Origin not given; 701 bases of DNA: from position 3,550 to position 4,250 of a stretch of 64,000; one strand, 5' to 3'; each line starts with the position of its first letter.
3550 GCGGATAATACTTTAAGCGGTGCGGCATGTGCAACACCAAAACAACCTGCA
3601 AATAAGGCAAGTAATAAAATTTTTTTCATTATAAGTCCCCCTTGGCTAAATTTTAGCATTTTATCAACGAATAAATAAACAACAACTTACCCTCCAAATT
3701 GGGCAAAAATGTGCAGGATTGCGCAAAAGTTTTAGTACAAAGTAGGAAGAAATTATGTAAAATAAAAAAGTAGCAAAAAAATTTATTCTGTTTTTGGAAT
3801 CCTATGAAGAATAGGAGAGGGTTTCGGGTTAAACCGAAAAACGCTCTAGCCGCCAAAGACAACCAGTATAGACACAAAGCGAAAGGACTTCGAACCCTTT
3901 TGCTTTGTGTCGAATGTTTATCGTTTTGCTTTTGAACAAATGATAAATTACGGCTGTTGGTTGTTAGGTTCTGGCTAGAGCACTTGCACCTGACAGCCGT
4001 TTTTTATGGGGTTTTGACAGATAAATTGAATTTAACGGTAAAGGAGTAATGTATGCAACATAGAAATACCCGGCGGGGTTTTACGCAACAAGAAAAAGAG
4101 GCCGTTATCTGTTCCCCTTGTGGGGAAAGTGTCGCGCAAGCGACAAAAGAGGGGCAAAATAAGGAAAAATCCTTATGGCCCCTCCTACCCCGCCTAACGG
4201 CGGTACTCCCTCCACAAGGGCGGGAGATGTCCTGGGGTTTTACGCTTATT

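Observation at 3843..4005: Candidate new riboswitch-like leader RNA in front of every pilin gene (4 covarying copies)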

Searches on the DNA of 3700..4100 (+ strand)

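Call 8: search_rna_families(source=window, start=3700, end=4100, threshold=evalue, max_evalue=10)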
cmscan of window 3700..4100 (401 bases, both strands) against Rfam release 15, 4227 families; matches with E-value up to 10: 2.
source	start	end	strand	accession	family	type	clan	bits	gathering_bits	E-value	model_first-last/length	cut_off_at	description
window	3771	3855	-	RF00097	snoR71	Gene; snRNA; snoRNA; CD-box;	-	15.6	40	2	1-107/107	no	Plant small nucleolar RNA R71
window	3866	3910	-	RF03704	MIR4380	Gene; miRNA;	-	14.4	83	5.6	1-82/82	no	MIR4380 microRNA precursor family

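Call 36: build_rna_model(alignment_id=A2, structure=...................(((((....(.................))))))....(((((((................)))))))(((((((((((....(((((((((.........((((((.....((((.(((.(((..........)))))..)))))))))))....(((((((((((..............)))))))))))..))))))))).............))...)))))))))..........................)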
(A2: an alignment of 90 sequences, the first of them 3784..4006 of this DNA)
Model R1 built from alignment A2 (90 sequences, 274 columns); structure: as given.
model positions 206; base pairs 60; branch points 3; effective number of sequences 6.33; information 0.59 bits per position. Calibrated on 0.2 Mb of random sequence (short: E-values are rough).
structure used (alignment columns):
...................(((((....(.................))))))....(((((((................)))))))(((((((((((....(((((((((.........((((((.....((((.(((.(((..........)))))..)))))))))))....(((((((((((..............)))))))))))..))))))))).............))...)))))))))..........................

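Call 37: search_with_rna_model(model_id=R1, sources=[window, L002, L004, L005, L006, L007, L008, L011, L012, L014, L015, L016, L017, L019, L020, L021, L022, L023, L024, L027, L028, L030, L031, L032, L033, L035, L036, L037, L038, L039, L040, L041, L042, L043, L045, L046, L048, L049, L050, L052, L053, L054, L055, L056, L057, L058, L059, L061, L062, L063, L064, L065, L066, L068, L069, L070, L073, L074, L075, L076, L077, L078, L079, L080, L081, L082, L083, L084, L085, L086, L087, L088, L089, L090, L091, L092, L093, L094, L095, L096, L097, L098, L099, L100, L101, L102, L103, L104, L105, L106, L107, L108, L109, L110, L001, L003, L009, L010, L013, L018], max_evalue=0.01, make_alignment=true)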
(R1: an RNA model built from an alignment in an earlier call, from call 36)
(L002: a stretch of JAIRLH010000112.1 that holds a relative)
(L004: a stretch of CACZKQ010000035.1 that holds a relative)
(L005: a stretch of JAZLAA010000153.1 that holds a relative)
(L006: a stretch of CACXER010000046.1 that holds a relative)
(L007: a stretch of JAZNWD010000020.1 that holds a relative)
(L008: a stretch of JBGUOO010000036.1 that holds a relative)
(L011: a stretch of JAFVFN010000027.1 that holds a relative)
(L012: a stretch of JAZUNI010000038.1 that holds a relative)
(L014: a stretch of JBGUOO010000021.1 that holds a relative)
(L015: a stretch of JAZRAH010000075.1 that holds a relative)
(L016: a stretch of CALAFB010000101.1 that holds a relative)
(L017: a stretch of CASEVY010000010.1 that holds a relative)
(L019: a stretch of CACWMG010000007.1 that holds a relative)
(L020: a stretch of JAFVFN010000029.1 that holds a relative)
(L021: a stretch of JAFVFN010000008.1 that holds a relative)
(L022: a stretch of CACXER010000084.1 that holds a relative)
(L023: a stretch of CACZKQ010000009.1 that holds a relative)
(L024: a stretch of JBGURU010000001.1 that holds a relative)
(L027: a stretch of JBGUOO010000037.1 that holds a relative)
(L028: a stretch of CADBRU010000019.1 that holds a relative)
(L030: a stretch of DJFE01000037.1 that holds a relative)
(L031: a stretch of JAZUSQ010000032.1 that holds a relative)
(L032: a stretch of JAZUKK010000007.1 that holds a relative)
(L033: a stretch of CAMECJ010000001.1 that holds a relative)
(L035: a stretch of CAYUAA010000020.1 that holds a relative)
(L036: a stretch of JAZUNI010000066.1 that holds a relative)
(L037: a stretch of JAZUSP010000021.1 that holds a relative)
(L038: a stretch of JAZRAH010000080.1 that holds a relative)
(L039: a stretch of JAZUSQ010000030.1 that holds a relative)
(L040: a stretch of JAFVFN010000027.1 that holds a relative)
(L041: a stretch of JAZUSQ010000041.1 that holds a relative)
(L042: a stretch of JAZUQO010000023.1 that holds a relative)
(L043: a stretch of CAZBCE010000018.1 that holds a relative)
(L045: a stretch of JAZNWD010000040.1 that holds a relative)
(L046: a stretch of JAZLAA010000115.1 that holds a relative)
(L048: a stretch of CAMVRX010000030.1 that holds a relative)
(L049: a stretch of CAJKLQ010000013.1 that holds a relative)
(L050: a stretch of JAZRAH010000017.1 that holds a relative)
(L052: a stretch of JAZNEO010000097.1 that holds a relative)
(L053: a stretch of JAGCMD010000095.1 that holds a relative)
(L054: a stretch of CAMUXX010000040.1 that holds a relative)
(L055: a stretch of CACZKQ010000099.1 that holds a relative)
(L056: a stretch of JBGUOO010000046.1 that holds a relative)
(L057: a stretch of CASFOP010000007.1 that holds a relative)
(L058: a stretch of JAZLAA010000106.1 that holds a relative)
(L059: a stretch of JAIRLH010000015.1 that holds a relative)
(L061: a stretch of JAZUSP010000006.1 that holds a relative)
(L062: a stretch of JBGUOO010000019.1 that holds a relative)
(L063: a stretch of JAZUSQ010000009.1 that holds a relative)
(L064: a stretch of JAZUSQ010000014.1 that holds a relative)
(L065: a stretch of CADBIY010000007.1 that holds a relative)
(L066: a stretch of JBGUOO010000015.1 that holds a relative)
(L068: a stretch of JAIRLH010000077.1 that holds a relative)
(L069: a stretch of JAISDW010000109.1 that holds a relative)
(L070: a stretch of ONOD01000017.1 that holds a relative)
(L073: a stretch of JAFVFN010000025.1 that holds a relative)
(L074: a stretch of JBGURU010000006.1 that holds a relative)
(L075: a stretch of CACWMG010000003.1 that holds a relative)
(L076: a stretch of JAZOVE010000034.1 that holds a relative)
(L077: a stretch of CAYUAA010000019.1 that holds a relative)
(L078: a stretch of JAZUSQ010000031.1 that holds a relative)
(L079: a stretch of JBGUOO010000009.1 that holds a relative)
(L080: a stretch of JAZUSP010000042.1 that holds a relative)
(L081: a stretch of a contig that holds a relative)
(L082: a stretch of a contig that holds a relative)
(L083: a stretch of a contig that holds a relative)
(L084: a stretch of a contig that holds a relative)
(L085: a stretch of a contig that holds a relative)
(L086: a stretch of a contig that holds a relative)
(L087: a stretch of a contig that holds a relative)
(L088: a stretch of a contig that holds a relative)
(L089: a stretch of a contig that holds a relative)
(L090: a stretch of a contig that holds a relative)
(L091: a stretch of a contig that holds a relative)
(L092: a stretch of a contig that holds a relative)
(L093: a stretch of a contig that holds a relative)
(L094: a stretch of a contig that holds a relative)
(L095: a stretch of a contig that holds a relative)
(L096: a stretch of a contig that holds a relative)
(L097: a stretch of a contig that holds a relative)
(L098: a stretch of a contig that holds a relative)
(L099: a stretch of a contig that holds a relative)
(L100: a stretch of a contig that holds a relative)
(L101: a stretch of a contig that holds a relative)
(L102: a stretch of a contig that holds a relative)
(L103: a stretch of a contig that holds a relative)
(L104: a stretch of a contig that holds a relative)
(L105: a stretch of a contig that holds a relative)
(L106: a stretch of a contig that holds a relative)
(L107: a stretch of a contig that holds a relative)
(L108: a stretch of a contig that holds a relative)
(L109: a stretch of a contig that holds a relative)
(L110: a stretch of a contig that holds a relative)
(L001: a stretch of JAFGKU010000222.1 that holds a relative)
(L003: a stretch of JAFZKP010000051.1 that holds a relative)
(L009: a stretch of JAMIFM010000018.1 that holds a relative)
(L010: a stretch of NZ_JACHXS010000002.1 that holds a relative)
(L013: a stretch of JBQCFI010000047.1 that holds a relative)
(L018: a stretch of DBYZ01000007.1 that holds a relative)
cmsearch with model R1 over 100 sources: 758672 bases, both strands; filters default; matches with E-value up to 0.01: 118.
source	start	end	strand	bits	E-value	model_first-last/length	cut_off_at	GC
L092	96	300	-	191.4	7.6e-40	1-206/206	no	0.52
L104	3783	3993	+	189.8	1.7e-39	1-206/206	no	0.42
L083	1642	1854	-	185.2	1.8e-38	1-206/206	no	0.43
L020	7089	7288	-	182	9.3e-38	1-206/206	no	0.38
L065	4006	4219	+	179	4.1e-37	1-206/206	no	0.43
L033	7213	7424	-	177.8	7.6e-37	1-206/206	no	0.44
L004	99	304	+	177.8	7.8e-37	1-206/206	no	0.43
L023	7263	7479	+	176.6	1.4e-36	1-206/206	no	0.41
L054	6922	7126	+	174.1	5e-36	1-206/206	no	0.41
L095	1561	1771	-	172.9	9.1e-36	1-206/206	no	0.45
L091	361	573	-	171.3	2.1e-35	1-206/206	no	0.44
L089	6102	6302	+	170.8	2.7e-35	1-206/206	no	0.4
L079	6721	6928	-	170.2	3.7e-35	1-206/206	no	0.46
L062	7352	7559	+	169.1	6.5e-35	1-206/206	no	0.42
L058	4536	4759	-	168.8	7.6e-35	1-206/206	no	0.47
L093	4193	4410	-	168.8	7.6e-35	1-206/206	no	0.4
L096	6396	6607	+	165.8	3.4e-34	1-206/206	no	0.41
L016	4843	5049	+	165.6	3.9e-34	1-206/206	no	0.34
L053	1527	1729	-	164.8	5.7e-34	1-206/206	no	0.46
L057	2193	2408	+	164.7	6.1e-34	1-206/206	no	0.48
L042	7048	7267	+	164.3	7.5e-34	1-206/206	no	0.39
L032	2765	2966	-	164.2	7.7e-34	1-206/206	no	0.46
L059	3348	3561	+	163.9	9e-34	1-206/206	no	0.39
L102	1121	1340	-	163.9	9.1e-34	1-206/206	no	0.41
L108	890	1103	-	163.9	9.1e-34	1-206/206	no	0.43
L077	4164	4369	+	163.8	9.8e-34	1-206/206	no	0.44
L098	1364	1571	+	163.7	1e-33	1-206/206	no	0.49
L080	1733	1932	+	163.2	1.3e-33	1-206/206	no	0.42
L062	3244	3457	+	160.9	4.3e-33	1-206/206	no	0.47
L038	5476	5688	-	160.1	6.4e-33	1-206/206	no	0.41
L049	671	884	+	159.9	6.9e-33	1-206/206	no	0.47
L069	2123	2337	-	159.9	7.1e-33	1-206/206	no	0.44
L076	6408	6615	+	159.8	7.3e-33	1-206/206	no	0.35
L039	2737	2941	+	158.8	1.2e-32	1-206/206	no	0.4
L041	1439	1642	-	158.8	1.2e-32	1-206/206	no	0.47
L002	1204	1420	-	158.6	1.3e-32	1-206/206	no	0.44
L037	7572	7780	+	158.4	1.5e-32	1-206/206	no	0.46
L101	2551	2763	+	158.3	1.6e-32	1-206/206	no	0.43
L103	2934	3135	+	157.6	2.3e-32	1-206/206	no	0.35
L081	54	256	+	157.2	2.7e-32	1-206/206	no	0.42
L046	1957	2168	-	155.5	6.5e-32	1-206/206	no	0.41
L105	4013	4216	-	155.5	6.5e-32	1-206/206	no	0.39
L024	176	384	+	155.3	7.4e-32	1-206/206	no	0.32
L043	4323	4528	-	155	8.7e-32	1-206/206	no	0.4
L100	3530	3727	-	154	1.4e-31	1-206/206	no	0.41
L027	3969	4176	+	154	1.4e-31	1-206/206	no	0.44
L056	3921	4126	+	153.2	2.1e-31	1-206/206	no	0.39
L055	4197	4396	+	153.2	2.2e-31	1-206/206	no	0.42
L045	4730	4921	-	152.6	2.8e-31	1-206/206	no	0.42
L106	4695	4893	+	152.4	3.1e-31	1-206/206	no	0.41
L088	202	411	+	151.6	4.8e-31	1-206/206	no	0.44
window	3784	4006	+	151.6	4.9e-31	1-206/206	no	0.41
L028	2950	3156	+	151.4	5.2e-31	1-206/206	no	0.44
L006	2408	2609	-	151.3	5.5e-31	1-206/206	no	0.4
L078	6862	7074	+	150.9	6.9e-31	1-206/206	no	0.45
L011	1070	1278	+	150.8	7.1e-31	1-206/206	no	0.39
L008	4245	4447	+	150.8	7.3e-31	1-206/206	no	0.43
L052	2542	2737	-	150.6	8e-31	1-206/206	no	0.42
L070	5531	5736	-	148.8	2e-30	1-206/206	no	0.48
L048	5852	6053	+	148.7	2.1e-30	1-206/206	no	0.44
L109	2611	2816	-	148.3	2.5e-30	1-206/206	no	0.4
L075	7414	7621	-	148.2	2.7e-30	1-206/206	no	0.42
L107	2681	2912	+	147.7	3.5e-30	1-206/206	no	0.42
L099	7731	7935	+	147.1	4.8e-30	1-206/206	no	0.42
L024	6613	6814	-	146.4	6.7e-30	1-206/206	no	0.36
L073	3595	3801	+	146.3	7.2e-30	1-206/206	no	0.44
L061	4050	4258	+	145.9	8.8e-30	1-206/206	no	0.5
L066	7264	7458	-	145.7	9.9e-30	1-206/206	no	0.47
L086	3963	4155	-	145.4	1.1e-29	1-206/206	no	0.32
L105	6333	6552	+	143.6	2.8e-29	1-206/206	no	0.43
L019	1965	2165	-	143.1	3.7e-29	1-206/206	no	0.45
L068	182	399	-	142.8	4.2e-29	1-206/206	no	0.47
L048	2209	2416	+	142.6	4.6e-29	1-206/206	no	0.4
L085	4575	4766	+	142.5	4.8e-29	1-206/206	no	0.32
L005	95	296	-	142.5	5e-29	1-206/206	no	0.47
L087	1196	1403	-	142.4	5.2e-29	1-206/206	no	0.36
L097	580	776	+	142.1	6.2e-29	1-206/206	no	0.43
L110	7663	7875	-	140.5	1.3e-28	1-206/206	no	0.41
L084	6227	6431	+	139.9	1.8e-28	1-206/206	no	0.36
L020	2574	2770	-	139.4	2.4e-28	1-206/206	no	0.41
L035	4697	4886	-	139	2.9e-28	1-206/206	no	0.47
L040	4333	4546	+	137.7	5.6e-28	1-206/206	no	0.39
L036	49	261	-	137.2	7.3e-28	1-206/206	no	0.43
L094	5439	5641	-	136.4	1.1e-27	1-206/206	no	0.37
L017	5848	6049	-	136.4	1.1e-27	1-206/206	no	0.4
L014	709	917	+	135.1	2.2e-27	1-206/206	no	0.43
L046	4951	5153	+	134.5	2.8e-27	1-206/206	no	0.53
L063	88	283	+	134.5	2.9e-27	1-206/206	no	0.44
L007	1315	1514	-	133.8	4.2e-27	1-206/206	no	0.41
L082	4379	4583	-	133.5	4.8e-27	1-206/206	no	0.45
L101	1301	1523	+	132.6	7.5e-27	1-206/206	no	0.39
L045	7114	7323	-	130.2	2.6e-26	1-206/206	no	0.42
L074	6361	6568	+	129.1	4.5e-26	1-206/206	no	0.38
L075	3805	4004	-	127.5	1e-25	1-206/206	no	0.47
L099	6294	6496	+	125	3.6e-25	1-206/206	no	0.41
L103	5329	5528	+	124.3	5.2e-25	1-206/206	no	0.37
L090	4315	4493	-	123.4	8.4e-25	1-206/206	no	0.45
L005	4667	4854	-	122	1.7e-24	1-206/206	no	0.5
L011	6858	7069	-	119.1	7.4e-24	1-206/206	no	0.45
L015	2347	2533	+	118.6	9.6e-24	1-206/206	no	0.43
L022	3807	4002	+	118.4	1.1e-23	1-206/206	no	0.43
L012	620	815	+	115.5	4.5e-23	1-206/206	no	0.46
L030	6056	6251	-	115.1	5.7e-23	1-206/206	no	0.39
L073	6458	6651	+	111.9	2.8e-22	1-206/206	no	0.41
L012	6570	6757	-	104.8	1.1e-20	1-206/206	no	0.46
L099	105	310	+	100.2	1.1e-19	1-206/206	no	0.42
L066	4596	4788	-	98.8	2.2e-19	1-206/206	no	0.49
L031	6926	7121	+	98.6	2.5e-19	1-206/206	no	0.45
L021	1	175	+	97.2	5.2e-19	14-206/206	5'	0.43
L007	7057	7251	+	87.1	9e-17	1-206/206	no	0.47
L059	6885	7049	-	63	1.9e-11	16-206/206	no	0.35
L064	2751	2863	-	60.4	7.1e-11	92-206/206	5'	0.4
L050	1525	1745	-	45.6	1.3e-07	84-206/206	5'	0.46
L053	1446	1586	+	26.5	0.0023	1-206/206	no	0.49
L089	6242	6325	-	24.5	0.0062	1-206/206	no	0.31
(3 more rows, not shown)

Alignment A3: 118 matches aligned to the model, 456 columns, each read 5' to 3' on its own strand. Consensus structure (alignment columns), stored with it:
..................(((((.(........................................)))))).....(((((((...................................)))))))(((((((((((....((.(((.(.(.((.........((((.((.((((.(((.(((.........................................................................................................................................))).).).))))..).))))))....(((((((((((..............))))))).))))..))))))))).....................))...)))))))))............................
